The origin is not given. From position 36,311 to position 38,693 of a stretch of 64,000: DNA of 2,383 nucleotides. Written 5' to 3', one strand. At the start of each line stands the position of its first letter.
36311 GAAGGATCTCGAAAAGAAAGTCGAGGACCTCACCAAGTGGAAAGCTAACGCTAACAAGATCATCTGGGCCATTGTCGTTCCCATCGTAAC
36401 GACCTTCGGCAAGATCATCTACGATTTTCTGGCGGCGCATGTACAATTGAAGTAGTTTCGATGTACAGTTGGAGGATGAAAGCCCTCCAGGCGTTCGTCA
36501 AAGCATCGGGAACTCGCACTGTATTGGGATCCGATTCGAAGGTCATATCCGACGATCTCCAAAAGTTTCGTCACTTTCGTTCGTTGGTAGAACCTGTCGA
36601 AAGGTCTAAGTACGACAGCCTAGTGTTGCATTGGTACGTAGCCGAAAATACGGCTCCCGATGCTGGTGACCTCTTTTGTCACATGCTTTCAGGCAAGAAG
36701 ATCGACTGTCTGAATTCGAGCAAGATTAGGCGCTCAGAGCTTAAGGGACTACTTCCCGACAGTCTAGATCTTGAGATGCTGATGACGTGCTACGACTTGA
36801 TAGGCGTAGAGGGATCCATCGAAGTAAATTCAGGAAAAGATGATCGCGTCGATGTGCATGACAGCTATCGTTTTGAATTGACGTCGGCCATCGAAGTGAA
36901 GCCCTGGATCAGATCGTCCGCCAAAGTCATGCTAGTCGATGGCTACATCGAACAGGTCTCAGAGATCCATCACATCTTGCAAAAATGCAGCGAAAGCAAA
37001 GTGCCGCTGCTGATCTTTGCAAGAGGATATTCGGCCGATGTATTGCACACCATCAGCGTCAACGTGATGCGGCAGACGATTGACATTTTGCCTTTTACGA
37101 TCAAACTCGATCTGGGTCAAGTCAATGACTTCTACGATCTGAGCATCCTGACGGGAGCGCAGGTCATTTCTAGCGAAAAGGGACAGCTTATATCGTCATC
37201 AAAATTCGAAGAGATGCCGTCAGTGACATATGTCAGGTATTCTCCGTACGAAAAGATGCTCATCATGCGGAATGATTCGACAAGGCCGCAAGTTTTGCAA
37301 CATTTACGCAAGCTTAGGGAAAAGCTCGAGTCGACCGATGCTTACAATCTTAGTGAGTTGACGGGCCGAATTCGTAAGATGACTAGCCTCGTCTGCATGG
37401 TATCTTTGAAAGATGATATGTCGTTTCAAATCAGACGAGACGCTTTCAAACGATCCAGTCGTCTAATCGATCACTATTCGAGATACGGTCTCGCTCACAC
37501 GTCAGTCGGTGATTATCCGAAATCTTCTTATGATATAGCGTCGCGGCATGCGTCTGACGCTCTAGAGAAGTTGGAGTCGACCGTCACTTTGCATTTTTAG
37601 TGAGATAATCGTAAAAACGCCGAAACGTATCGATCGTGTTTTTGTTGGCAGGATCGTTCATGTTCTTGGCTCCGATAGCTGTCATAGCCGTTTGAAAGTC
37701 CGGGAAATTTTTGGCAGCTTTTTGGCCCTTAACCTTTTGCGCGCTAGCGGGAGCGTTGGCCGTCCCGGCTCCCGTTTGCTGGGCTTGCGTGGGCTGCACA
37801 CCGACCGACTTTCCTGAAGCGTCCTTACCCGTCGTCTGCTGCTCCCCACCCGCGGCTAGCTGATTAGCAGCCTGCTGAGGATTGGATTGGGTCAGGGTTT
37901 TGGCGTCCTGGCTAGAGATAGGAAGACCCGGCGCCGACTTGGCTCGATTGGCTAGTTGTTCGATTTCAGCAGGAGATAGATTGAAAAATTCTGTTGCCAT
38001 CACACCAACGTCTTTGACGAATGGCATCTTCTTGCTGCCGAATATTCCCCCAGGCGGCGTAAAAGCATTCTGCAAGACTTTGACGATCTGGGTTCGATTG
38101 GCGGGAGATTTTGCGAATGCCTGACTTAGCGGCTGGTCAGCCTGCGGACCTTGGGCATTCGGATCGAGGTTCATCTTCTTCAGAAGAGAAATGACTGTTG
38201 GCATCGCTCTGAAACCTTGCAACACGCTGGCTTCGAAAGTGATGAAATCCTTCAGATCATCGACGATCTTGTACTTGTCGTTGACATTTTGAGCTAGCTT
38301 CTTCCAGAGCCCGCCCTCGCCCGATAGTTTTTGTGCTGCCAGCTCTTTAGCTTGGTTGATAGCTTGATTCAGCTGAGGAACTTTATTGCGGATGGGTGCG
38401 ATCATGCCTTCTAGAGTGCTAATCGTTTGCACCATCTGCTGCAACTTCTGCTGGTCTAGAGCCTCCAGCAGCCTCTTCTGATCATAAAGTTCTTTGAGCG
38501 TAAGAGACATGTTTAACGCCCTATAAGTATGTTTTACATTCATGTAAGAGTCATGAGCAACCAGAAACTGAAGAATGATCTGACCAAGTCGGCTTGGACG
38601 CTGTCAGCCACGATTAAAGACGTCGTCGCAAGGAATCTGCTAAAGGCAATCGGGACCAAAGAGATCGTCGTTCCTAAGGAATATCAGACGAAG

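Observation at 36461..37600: GroEL-like protein reduced to intermediate and apical domains, with no ATPase equatorial domain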

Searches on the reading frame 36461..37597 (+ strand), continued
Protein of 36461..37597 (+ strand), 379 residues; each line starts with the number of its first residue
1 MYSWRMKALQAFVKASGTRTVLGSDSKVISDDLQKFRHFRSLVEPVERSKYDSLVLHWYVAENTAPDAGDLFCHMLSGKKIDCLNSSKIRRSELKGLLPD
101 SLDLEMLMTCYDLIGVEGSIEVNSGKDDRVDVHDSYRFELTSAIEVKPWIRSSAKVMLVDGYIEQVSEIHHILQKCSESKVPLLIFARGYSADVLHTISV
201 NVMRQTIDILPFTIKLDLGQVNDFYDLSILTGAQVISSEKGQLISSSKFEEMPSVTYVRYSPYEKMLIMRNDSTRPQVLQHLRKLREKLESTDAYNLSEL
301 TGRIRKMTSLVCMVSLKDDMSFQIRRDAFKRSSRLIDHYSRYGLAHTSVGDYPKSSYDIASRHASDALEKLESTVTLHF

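Call 44: search_dna_similar(query=P0030, collection=phages, mode=protein, max_rows=25, max_evalue=0.00001)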
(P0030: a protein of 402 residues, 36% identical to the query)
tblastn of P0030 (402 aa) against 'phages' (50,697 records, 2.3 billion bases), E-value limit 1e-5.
Records with a match: 3; places in all: 3; records where one place covers at least 80% of the query: 0.
Best place of each record, by identity: <60% 3.
By first word of the organism name: Acinetobacter 2; Bacteriophage 1.
By host as written in the record: - 3.
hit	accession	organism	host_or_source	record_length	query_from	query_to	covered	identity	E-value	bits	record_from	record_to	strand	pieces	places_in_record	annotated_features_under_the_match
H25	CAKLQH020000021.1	Acinetobacter phage MD-2021a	not known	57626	105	367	65%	22.7%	2e-6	56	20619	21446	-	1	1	groL: chaperonin Cpn60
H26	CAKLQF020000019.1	Acinetobacter phage MD-2021a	not known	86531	105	367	65%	22.7%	2e-6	56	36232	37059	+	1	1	groL: chaperonin Cpn60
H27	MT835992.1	Bacteriophage sp.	human fecal samples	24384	126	367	60%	21.6%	4e-6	55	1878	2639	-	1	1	record has no annotation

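Call 45: find_related_loci(query=A3, collection=viral_contigs, flank=10000)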
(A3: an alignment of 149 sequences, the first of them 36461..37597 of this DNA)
Query A3 (379 aa) in viral_contigs; peptide patterns used: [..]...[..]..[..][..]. (x = any residue, [..] = any of these).
395 stretches matched a pattern; 143 encode a relative of the query (tblastn E <= 1e-3); the best 80 are kept; 80 distinct loci.
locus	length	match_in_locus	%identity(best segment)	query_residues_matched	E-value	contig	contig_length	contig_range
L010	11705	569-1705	87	1-379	0e+0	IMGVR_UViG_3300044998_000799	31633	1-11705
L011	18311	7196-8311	35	14-377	9e-72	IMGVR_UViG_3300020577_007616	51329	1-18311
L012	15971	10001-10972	33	46-377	2e-39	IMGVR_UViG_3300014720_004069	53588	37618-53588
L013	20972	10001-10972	33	46-377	2e-39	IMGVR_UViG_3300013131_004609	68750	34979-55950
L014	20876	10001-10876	32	36-322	6e-37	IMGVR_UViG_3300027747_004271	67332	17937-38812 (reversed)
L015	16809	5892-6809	28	43-344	3e-36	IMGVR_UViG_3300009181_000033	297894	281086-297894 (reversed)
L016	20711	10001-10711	31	103-344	3e-36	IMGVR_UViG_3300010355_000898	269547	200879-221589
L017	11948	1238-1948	31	103-344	3e-36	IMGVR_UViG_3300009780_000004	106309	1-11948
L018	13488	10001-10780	32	36-289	6e-36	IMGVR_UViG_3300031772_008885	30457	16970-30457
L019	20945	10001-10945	31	46-338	3e-35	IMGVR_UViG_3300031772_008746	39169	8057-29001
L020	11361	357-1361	28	13-341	3e-35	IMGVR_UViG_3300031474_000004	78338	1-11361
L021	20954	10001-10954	30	25-322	1e-34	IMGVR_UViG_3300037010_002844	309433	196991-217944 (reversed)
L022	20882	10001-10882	32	34-322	1e-34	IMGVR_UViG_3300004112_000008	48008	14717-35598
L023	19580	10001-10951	28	35-344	3e-34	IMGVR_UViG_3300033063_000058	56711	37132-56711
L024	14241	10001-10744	31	106-344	1e-33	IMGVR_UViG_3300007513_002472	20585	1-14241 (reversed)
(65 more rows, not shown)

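Call 76: fold_search(model_id=the predicted structure, library=viral)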
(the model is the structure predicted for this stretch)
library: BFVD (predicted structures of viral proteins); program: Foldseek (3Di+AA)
matches with E <= 10: 340; with E <= 0.001: 9
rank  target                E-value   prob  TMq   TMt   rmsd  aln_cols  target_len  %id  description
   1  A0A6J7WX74            1.6e-17  1.00  0.49  0.38  11.3       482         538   12  GroL Chaperonin GroEL (HSP60 family) [uncultured Caudovirales phage]
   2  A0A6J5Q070            2.6e-17  1.00  0.67  0.47   6.0       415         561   13  GroL Chaperonin GroEL (HSP60 family) [uncultured Caudovirales phage]
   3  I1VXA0                5.5e-17  1.00  0.67  0.50   8.1       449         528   13  (no name in the UniProt tables at hand)
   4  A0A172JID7            9.8e-17  1.00  0.64  0.46   7.4       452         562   13  Chaperonin GroEL [Bacillus phage AR9]
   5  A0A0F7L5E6            1.3e-16  1.00  0.61  0.47  10.3       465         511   12  Chaperonin GroEL [uncultured marine virus]
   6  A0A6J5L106            2.4e-15  1.00  0.65  0.44   6.1       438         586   15  GroL Chaperonin GroEL (HSP60 family) [uncultured Caudovirales phage]
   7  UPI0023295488         5.6e-13  1.00  0.49  0.38  12.5       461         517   11  (no name look-up for this kind of identifier)
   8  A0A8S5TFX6            1.5e-12  1.00  0.61  0.41   8.4       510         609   11  Heat shock protein 60 [Myoviridae sp. ctIty1]
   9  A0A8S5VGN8            6.7e-07  1.00  0.47  0.25  10.8       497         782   10  T-complex protein 1 subunit theta [Myoviridae sp. ctkfK18]
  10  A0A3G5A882            3.1e-02  0.11  0.13  0.12  20.5       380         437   13  DUF5672 domain-containing protein [Hyperionvirus sp.]
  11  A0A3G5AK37            4.1e-02  0.15  0.12  0.23  16.2       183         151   14  Uncharacterized protein [Sylvanvirus sp.]
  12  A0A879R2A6            5.8e-02  0.11  0.13  0.10  18.5       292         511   10  Glycosyltransferase [Synechococcus phage S-SRM01]
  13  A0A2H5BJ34            9.7e-02  0.44  0.15  0.13  12.3       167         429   13  Uncharacterized protein [Erwinia phage vB_EamM_Desertfox]
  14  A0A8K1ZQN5            1.2e-01  0.10  0.13  0.12  20.5       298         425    7  (no name in the UniProt tables at hand)
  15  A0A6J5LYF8            1.2e-01  0.13  0.14  0.19  17.6       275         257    9  Uncharacterized protein [uncultured Caudovirales phage]
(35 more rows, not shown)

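Call 80: find_related_loci(query=A1, collection=genome_contigs, flank=5000)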
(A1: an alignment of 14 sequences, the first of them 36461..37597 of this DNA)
Query A1 (379 aa) in genome_contigs; peptide patterns used: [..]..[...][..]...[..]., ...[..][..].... (x = any residue, [..] = any of these).
260 stretches matched a pattern, but none encodes a relative of the query by tblastn (E <= 1e-3).

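Call 93: find_encoding_contigs(protein=P0176, flank=10000, max_places=2)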
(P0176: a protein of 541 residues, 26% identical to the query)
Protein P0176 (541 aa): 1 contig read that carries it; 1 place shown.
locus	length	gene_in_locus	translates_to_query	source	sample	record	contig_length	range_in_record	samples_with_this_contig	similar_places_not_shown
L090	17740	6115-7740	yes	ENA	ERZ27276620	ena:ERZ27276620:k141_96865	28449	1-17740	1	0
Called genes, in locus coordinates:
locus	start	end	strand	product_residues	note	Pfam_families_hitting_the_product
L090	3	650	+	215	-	?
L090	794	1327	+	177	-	-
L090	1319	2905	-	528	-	PF04389:Peptidase_M28, PF05343:Peptidase_M42 (faint)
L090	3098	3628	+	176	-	PF00160:Pro_isomerase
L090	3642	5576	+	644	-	PF02824:TGS, PF07973:tRNA_SAD, PF00587:tRNA-synt_2b, PF03129:HGTP_anticodon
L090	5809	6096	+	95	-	PF00166:Cpn10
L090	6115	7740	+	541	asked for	PF00118:Cpn60_TCP1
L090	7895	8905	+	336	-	-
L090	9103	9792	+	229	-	-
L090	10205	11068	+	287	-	PF00528:BPD_transp_1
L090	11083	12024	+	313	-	PF12911:OppC_N, PF00528:BPD_transp_1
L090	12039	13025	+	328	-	PF00005:ABC_tran, PF02463:SMC_N (weak), PF13304:AAA_21 (weak), PF08352:oligo_HPY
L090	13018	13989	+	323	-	PF00005:ABC_tran, PF08352:oligo_HPY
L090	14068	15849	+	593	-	PF00496:SBP_bac_5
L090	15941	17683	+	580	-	PF00496:SBP_bac_5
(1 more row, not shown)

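Call 94: find_encoding_contigs(protein=P0175, flank=10000, max_places=2)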
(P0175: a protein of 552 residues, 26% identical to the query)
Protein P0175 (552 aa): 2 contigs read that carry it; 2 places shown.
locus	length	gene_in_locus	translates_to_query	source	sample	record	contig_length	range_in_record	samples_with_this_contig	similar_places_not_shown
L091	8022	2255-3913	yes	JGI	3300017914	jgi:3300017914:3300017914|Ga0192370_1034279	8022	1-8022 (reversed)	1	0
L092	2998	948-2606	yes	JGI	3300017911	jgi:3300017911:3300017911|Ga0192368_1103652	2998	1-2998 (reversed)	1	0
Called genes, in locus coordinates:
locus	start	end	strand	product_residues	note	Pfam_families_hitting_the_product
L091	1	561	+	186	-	?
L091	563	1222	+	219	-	-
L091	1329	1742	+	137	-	PF00011:HSP20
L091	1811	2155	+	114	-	PF00166:Cpn10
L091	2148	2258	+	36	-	-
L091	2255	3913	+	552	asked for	PF00118:Cpn60_TCP1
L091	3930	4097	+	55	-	PF07432:Hc1 (weak)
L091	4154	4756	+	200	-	-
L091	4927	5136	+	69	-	-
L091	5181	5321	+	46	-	-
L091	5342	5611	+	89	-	-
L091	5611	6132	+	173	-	-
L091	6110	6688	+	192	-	-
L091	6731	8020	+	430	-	?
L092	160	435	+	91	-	PF00011:HSP20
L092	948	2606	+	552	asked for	PF00118:Cpn60_TCP1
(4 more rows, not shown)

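Call 96: search_protein_families(library=ncbifam, proteins=[window:36461-37597:+, P0135], max_evalue=0.01)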
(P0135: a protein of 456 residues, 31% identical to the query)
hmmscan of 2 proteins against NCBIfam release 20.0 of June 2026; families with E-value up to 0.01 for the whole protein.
window:36461-37597:+ (379 aa): 7 families
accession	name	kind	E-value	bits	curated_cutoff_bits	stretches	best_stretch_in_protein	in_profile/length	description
NF009487.0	PRK12849.1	subfamily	9.3e-16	57.2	352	1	153-316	216-380/543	chaperonin GroEL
NF038369.1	GroEL3_Chlamy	exception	1.5e-14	53.5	600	1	152-322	207-378/506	variant chaperonin GroEL3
NF000592.1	PRK00013.1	subfamily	2.4e-13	49.5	397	1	152-314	214-377/524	chaperonin GroEL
TIGR02348.1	GroEL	equivalog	1.5e-12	46.8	582.1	1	153-315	215-378/526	chaperonin GroEL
NF009489.0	PRK12851.1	subfamily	1.1e-08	33.9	464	1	153-314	217-379/541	chaperonin GroEL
NF009488.0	PRK12850.1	subfamily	1.8e-08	33.3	475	1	113-314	168-379/544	chaperonin GroEL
NF010704.0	PRK14104.1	subfamily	0.0077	14.5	1041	1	154-314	218-379/546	chaperonin GroEL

P0135 (456 aa): 7 families
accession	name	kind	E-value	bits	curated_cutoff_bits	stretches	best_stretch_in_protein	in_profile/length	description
NF009487.0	PRK12849.1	subfamily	8.5e-31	106.8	352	1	65-398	71-412/543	chaperonin GroEL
NF000592.1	PRK00013.1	subfamily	4.6e-27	94.7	397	1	61-398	66-411/524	chaperonin GroEL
TIGR02348.1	GroEL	equivalog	1.2e-26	93.3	582.1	1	64-411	69-426/526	chaperonin GroEL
NF009488.0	PRK12850.1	subfamily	1.6e-22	79.7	475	1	64-398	71-413/544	chaperonin GroEL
NF009489.0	PRK12851.1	subfamily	7.7e-22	77.3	464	1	64-398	71-413/541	chaperonin GroEL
NF010704.0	PRK14104.1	subfamily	1.7e-13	49.7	1041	1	66-398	73-413/546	chaperonin GroEL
NF038370.1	GroEL2_Chlamy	exception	7.5e-10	38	600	1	65-395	70-407/533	variant chaperonin GroEL2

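Call 97: search_protein_families(library=padloc, proteins=[window:36461-37597:+, P0135], max_evalue=0.01)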
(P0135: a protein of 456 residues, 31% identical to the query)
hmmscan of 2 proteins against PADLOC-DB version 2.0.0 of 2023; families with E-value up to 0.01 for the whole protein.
window:36461-37597:+ (379 aa): 0 families

P0135 (456 aa): 0 families

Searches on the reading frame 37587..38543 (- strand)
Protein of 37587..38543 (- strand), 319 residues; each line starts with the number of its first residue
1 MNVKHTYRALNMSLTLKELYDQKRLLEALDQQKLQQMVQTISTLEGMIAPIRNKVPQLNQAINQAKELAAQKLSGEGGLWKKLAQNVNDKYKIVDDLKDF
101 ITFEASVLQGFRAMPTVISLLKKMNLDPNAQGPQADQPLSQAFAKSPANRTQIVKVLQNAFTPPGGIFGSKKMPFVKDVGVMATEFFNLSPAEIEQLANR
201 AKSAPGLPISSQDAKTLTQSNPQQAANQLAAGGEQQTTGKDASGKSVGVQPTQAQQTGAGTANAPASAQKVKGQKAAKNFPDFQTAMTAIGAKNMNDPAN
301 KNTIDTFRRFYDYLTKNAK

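Call 13: search_protein_families(library=phrogs, proteins=[window:37587-38543:-], max_evalue=0.001)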
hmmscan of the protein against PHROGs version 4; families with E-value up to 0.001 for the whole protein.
window:37587-38543:- (319 aa): 0 families

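Call 14: search_protein_families(library=pfam, proteins=[window:37587-38543:-], max_evalue=0.001)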
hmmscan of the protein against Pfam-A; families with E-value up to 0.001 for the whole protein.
window:37587-38543:- (319 aa): 0 families

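Call 96: search_protein_families(library=ncbifam, proteins=[window:37587-38543:-], max_evalue=0.01)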
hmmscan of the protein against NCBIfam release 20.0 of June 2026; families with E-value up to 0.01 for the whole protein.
window:37587-38543:- (319 aa): 0 families

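Call 97: search_protein_families(library=padloc, proteins=[window:37587-38543:-], max_evalue=0.01)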
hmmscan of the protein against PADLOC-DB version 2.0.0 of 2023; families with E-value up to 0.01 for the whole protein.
window:37587-38543:- (319 aa): 1 family
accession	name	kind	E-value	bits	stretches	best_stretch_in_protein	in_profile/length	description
PDLC02743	PbeC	-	0.0024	14.6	1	9-100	181-271/622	PbeC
